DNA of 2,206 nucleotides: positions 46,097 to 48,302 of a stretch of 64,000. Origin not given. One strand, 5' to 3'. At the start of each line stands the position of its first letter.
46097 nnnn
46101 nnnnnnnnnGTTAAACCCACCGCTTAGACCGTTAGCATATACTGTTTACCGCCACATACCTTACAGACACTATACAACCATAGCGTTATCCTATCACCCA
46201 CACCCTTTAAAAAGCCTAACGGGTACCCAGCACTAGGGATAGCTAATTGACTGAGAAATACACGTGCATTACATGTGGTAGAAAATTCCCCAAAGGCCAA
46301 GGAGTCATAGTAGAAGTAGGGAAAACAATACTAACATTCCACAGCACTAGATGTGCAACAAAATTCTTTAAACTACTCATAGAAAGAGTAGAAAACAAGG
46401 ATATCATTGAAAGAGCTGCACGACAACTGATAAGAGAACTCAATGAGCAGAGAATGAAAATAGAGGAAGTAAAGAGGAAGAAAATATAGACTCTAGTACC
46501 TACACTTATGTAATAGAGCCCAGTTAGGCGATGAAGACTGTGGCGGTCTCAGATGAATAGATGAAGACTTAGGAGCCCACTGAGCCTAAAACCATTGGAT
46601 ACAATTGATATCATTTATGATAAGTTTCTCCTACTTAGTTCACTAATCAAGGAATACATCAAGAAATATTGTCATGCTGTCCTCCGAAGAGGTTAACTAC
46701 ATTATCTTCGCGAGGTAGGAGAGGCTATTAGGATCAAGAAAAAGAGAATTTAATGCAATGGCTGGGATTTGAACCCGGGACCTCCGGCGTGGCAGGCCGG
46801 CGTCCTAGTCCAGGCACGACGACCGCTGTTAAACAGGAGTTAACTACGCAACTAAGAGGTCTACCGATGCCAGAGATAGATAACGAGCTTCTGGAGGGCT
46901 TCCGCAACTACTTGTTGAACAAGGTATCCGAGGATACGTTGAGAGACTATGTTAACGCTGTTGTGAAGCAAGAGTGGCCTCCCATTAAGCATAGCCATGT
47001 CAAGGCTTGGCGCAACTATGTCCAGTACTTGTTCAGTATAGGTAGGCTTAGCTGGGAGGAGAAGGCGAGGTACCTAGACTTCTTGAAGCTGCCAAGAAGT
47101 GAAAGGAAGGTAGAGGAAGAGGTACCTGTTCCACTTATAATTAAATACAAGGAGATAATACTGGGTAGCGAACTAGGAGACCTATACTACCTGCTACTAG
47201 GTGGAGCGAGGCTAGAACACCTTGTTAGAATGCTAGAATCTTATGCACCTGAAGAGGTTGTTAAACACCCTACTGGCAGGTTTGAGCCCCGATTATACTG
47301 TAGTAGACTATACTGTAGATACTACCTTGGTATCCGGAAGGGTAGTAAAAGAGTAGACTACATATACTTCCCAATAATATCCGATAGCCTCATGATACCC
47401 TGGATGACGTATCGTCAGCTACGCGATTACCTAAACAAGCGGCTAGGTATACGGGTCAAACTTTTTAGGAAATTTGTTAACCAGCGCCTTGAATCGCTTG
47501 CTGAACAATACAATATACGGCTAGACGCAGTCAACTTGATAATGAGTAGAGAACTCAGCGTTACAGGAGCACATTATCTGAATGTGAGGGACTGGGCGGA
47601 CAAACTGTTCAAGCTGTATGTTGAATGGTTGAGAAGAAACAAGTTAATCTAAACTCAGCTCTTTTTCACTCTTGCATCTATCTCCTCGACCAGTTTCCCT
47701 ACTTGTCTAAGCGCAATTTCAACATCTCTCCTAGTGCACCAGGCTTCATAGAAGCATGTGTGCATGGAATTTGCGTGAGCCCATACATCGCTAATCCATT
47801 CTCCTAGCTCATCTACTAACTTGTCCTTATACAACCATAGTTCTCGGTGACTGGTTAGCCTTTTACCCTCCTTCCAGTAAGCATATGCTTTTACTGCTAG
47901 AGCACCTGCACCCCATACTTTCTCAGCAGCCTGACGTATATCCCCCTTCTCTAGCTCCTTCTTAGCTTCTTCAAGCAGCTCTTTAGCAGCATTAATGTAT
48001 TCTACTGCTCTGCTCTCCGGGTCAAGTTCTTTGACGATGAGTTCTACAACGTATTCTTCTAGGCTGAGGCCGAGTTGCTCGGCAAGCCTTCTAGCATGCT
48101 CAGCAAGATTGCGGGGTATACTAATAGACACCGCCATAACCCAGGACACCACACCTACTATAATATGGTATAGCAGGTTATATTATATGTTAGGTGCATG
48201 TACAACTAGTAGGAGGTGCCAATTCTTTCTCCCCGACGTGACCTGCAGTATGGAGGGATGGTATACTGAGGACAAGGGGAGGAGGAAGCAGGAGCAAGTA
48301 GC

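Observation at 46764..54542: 7.8-kb integrated plasmid/virus-like element in tRNA-Gly(GCC) with a split SSV-type integrase that is still in frame across att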

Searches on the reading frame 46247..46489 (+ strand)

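Call 8: search_protein_families(library=pfam, max_evalue=0.01, proteins=[window:46247-46489:+])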
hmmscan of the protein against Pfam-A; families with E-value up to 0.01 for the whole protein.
window:46247-46489:+ (80 aa): 0 families

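Call 82: search_protein_families(library=ncbifam, max_evalue=0.01, proteins=[window:46247-46489:+])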
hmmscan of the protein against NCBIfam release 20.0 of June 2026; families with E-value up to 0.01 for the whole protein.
window:46247-46489:+ (80 aa): 1 family
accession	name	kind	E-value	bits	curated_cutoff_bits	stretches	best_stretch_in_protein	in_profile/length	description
NF034186.3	PRK14891.1-1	equivalog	0.00022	21.1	73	1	5-43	2-41/51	50S ribosomal protein L24e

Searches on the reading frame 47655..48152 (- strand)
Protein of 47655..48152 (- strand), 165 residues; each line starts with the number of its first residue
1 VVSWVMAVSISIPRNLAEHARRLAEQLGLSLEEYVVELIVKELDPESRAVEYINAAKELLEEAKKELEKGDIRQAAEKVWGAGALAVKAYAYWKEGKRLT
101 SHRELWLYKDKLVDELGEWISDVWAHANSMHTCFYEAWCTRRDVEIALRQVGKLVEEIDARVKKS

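Call 8: search_protein_families(library=pfam, max_evalue=0.01, proteins=[window:47655-48152:-])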
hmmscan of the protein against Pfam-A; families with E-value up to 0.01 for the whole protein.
window:47655-48152:- (165 aa): 2 families
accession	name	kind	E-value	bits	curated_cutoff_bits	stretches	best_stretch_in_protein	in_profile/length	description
PF05942.16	PaREP1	-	1.4e-27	96.3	24.4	1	52-155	2-115/115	Archaeal PaREP1/PaREP8 family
PF05168.19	HEPN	-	0.00073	20.1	22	1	51-157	3-113/117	HEPN domain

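Call 9: search_protein_families(library=phrogs, max_evalue=0.01, proteins=[window:47655-48152:-])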
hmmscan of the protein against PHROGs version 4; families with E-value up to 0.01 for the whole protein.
window:47655-48152:- (165 aa): 2 families
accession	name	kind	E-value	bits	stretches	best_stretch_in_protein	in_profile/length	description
phrog_5333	-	unknown function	0.00099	20.3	1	9-60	5-54/64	-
phrog_29158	-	unknown function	0.0031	18.5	1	17-107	24-113/156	-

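Call 81: search_protein_families(library=padloc, max_evalue=0.01, proteins=[window:47655-48152:-])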
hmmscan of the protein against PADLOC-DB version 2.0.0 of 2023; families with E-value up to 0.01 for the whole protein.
window:47655-48152:- (165 aa): 0 families

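Call 82: search_protein_families(library=ncbifam, max_evalue=0.01, proteins=[window:47655-48152:-])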
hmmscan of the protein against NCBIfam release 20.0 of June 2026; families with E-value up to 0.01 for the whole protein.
window:47655-48152:- (165 aa): 0 families

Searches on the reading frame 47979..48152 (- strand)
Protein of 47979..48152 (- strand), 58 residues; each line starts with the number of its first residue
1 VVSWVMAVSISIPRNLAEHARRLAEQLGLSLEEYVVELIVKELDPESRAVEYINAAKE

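Call 99: search_protein_families(library=pfam, max_evalue=5, proteins=[window:47979-48152:-])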
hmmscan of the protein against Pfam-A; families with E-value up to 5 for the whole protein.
seq(58 aa): 1 family
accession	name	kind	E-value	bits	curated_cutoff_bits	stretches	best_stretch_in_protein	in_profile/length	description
PF02817.22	E3_binding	-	0.19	12.4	23.7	1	20-33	7-20/36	e3 binding domain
